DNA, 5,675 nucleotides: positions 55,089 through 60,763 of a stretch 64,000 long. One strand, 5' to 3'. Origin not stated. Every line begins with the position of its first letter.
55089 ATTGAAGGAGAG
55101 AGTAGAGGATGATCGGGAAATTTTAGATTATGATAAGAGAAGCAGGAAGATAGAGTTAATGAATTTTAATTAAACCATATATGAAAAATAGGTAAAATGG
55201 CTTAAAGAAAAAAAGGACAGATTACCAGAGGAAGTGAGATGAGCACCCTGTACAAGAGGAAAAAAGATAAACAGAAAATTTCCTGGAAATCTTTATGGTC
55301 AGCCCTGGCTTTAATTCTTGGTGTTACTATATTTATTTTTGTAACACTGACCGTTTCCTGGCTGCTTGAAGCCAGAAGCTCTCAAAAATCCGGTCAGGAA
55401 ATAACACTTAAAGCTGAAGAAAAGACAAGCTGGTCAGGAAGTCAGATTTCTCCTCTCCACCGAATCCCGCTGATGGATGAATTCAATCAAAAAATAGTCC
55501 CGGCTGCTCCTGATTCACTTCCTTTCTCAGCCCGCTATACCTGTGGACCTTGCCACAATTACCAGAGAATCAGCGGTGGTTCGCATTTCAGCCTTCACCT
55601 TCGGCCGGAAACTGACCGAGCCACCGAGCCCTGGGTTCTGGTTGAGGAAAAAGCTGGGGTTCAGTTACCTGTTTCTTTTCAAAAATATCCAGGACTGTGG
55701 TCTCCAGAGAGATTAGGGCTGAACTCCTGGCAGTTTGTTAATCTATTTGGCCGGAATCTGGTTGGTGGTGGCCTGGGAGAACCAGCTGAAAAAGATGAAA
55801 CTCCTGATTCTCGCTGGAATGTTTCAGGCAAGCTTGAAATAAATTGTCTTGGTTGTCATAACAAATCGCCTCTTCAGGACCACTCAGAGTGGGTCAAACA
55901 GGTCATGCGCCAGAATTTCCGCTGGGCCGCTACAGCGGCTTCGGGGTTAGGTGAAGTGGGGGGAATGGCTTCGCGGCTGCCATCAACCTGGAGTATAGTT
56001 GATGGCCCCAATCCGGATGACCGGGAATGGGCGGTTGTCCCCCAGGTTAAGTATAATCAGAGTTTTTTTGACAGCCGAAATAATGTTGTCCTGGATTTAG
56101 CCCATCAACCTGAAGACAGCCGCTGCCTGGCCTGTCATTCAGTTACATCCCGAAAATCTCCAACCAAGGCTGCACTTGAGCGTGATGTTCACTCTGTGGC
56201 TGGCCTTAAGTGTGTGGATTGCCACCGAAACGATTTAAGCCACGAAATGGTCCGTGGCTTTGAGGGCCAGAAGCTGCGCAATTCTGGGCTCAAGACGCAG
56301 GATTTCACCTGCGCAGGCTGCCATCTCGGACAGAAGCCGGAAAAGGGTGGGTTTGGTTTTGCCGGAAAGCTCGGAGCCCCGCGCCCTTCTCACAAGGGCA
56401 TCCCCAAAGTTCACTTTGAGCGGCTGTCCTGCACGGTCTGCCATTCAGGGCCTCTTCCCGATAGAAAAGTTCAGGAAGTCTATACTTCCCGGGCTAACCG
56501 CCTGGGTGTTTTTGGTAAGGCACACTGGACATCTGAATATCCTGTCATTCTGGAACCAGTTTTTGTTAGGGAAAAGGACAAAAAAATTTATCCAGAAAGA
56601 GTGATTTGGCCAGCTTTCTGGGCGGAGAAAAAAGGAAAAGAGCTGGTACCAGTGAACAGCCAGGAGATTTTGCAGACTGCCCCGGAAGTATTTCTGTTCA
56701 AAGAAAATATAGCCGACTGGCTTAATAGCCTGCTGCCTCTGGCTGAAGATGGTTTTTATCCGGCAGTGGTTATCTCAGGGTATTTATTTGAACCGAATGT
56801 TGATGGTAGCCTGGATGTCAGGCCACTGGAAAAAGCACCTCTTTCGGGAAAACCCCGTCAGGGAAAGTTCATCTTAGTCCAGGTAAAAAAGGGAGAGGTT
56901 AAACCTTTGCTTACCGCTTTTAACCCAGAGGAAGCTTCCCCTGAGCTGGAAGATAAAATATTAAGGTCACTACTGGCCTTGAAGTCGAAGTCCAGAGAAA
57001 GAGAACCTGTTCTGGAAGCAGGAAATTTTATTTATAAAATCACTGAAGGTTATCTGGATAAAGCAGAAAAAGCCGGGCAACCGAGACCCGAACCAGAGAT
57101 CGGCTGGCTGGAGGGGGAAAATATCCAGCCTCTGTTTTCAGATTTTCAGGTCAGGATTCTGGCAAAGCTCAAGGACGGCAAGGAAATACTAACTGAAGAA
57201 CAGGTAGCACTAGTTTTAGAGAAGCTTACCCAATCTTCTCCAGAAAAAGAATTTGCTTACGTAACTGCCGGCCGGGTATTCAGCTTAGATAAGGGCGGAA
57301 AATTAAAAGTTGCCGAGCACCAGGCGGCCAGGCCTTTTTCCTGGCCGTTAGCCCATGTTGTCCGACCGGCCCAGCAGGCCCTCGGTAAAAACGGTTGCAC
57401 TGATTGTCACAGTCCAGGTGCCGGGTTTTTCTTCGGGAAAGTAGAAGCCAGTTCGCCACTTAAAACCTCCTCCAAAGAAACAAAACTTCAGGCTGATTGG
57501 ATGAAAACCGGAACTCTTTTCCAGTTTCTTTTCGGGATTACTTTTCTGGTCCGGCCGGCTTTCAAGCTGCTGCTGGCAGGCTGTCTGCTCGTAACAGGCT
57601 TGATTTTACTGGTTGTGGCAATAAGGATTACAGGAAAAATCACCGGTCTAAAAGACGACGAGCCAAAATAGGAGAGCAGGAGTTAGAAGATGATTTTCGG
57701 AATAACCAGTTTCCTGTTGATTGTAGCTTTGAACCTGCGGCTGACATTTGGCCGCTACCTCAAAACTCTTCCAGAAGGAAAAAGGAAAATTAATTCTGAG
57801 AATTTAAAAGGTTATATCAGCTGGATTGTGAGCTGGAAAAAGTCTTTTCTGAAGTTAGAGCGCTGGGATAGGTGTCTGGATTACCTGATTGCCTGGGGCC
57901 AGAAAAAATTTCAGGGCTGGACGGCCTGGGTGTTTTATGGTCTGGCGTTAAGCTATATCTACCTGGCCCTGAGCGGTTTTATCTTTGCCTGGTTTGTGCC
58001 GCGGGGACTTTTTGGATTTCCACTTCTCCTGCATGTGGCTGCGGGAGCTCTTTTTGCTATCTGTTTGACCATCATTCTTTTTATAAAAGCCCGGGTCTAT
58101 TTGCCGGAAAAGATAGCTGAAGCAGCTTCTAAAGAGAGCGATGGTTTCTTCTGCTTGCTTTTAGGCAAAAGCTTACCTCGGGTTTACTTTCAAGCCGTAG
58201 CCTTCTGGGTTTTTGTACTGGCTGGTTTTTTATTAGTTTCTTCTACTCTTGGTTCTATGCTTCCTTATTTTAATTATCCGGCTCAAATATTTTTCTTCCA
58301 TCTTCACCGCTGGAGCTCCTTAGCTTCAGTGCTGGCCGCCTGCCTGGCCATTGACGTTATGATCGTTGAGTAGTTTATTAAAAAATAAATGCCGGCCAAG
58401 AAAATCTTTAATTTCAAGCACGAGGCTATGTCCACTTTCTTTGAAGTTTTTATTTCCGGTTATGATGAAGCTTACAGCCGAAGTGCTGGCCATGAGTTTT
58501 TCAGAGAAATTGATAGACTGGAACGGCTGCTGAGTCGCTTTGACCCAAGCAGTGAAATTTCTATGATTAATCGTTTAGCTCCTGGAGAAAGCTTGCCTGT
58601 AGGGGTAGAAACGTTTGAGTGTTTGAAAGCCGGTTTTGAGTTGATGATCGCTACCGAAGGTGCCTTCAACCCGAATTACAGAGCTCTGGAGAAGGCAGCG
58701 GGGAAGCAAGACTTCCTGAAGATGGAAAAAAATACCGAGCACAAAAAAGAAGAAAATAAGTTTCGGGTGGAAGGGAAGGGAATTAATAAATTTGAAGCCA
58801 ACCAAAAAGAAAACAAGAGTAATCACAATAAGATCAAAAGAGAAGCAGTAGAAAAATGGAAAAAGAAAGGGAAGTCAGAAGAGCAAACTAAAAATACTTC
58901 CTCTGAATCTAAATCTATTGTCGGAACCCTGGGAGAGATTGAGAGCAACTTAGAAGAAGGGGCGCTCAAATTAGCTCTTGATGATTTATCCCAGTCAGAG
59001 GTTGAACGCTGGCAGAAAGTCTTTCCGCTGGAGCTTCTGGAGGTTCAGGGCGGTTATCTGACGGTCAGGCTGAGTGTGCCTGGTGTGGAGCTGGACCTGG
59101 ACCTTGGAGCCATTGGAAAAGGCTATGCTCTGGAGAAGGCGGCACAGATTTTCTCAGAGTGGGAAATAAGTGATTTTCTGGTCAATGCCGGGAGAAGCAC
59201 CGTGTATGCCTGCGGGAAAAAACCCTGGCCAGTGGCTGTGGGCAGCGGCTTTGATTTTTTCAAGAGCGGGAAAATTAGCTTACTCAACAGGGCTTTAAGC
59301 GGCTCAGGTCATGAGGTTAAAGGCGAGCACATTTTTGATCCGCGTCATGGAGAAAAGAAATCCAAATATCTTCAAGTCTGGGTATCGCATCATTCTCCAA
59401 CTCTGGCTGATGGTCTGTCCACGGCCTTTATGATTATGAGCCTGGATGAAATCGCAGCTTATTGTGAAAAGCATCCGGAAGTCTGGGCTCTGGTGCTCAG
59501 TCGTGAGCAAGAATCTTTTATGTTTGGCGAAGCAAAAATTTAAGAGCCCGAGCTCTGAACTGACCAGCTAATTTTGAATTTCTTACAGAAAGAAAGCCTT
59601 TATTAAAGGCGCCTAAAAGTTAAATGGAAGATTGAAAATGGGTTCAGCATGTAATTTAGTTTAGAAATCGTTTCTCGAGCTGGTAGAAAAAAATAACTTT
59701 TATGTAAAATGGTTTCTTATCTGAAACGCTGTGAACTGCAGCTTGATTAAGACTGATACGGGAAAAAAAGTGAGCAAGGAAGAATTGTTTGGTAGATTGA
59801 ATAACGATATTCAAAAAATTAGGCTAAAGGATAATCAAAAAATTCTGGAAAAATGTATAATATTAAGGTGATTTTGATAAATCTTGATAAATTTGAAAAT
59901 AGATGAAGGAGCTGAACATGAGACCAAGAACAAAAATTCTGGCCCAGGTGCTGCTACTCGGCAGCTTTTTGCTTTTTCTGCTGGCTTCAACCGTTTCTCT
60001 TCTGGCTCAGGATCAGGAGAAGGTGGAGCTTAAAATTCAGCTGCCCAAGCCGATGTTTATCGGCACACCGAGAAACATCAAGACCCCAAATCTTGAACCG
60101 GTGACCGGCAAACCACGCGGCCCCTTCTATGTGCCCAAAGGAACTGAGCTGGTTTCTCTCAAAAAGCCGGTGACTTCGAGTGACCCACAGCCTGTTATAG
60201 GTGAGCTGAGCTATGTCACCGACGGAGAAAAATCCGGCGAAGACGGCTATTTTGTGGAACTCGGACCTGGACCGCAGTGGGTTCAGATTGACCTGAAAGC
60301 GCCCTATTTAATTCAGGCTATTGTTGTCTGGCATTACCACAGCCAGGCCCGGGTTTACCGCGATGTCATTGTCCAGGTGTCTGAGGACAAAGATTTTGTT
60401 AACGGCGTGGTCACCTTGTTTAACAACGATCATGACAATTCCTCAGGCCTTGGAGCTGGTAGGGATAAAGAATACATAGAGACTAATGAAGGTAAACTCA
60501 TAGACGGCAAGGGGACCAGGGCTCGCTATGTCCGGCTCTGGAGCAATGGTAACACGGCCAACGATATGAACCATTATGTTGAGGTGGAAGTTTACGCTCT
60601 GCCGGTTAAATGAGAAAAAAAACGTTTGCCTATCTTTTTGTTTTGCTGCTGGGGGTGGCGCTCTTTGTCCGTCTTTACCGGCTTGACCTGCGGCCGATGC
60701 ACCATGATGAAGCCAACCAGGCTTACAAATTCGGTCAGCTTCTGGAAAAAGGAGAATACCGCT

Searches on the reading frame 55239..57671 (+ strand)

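Call 71: search_protein_families(library=pfam, proteins=[window:55239-57671:+], max_evalue=0.00001)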
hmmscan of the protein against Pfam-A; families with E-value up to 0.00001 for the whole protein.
window:55239-57671:+ (810 aa): 1 family
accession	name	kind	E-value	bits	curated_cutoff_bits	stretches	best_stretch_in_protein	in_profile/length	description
PF14522.11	Cytochrome_C7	-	5.2e-08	33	24.8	0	315-403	5-67/67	Cytochrome c7 and related cytochrome c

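Call 74: search_protein_families(library=pfam, proteins=[window:55239-57671:+], max_evalue=0.01)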
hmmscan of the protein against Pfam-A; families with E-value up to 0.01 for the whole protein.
window:55239-57671:+ (810 aa): 4 families
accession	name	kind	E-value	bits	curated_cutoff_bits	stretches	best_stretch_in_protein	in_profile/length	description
PF14522.11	Cytochrome_C7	-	5.2e-08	33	24.8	0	315-403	5-67/67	Cytochrome c7 and related cytochrome c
PF22113.1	Mtrc-MtrF_II-IV_dom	-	2.4e-05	24.4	30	1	202-363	30-164/176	Outer membrane cytochrome MtrC/MtrF-like, domains II/IV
PF14537.11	Cytochrom_c3_2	-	0.00013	22.8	25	0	289-366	2-68/79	Cytochrome c3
PF03264.19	Cytochrom_NNT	-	0.0014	18.8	24.1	1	289-338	121-172/174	NapC/NirT cytochrome c family, N-terminal region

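Call 91: search_protein_families(library=ncbifam, proteins=[window:55239-57671:+], max_evalue=0.001)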
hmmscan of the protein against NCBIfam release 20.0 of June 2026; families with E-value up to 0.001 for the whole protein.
window:55239-57671:+ (810 aa): 3 families
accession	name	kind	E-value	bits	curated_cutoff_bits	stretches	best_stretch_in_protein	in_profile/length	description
NF008659.0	PRK11659.1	equivalog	2.2e-06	27.5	184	0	193-226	68-100/188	cytochrome c nitrite reductase pentaheme subunit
TIGR03146.1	cyt_nit_nrfB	equivalog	9e-06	26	166.6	0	268-343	59-130/145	cytochrome c nitrite reductase pentaheme subunit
NF045713.1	CxxCH_16_HmcA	equivalog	0.0007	18.3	400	1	201-368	246-392/541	sulfate respiration complex hexadecaheme cytochrome HmcA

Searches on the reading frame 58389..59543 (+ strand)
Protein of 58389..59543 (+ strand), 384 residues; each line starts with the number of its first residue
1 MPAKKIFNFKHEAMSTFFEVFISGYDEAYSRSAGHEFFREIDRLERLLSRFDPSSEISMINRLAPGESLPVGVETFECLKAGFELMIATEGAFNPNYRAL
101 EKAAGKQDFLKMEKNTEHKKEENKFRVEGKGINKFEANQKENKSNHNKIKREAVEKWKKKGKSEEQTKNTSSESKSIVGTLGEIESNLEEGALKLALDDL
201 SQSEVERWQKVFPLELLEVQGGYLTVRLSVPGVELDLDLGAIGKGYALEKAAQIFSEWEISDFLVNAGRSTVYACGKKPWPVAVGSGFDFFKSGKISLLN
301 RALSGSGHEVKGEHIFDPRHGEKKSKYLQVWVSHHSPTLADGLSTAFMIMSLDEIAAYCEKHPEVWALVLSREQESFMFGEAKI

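Call 74: search_protein_families(library=pfam, proteins=[window:58389-59543:+], max_evalue=0.01)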
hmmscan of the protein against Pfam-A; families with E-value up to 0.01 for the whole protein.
window:58389-59543:+ (384 aa): 1 family
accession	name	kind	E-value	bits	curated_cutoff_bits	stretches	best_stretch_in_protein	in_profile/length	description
PF02424.20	ApbE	-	2.2e-38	132.8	25.6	2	214-367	108-264/266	ApbE family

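Call 91: search_protein_families(library=ncbifam, proteins=[window:58389-59543:+], max_evalue=0.001)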
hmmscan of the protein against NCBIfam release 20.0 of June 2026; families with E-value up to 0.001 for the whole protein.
window:58389-59543:+ (384 aa): 1 family
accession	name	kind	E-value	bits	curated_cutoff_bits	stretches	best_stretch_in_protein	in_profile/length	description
NF007774.0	PRK10461.1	equivalog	5.2e-08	32.2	498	1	234-377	178-334/351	FAD:protein FMN transferase ApbE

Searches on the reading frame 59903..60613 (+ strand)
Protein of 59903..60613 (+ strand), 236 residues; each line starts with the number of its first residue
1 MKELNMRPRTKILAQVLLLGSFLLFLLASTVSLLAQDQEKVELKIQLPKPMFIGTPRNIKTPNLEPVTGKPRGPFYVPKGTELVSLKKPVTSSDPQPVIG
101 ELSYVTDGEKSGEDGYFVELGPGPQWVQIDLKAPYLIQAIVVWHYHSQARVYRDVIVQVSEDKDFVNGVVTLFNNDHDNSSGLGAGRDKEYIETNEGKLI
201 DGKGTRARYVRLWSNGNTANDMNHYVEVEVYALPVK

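Call 74: search_protein_families(library=pfam, proteins=[window:59903-60613:+], max_evalue=0.01)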
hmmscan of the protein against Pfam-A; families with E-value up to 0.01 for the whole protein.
window:59903-60613:+ (236 aa): 2 families
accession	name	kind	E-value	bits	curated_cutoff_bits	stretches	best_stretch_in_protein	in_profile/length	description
PF22633.2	F5_F8_type_C_2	-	3.1e-08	34.5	27.8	1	105-179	2-61/91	NedA-like, galactose-binding domain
PF00754.31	F5_F8_type_C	-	3.6e-07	30.8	28.2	1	101-228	13-127/127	F5/8 type C domain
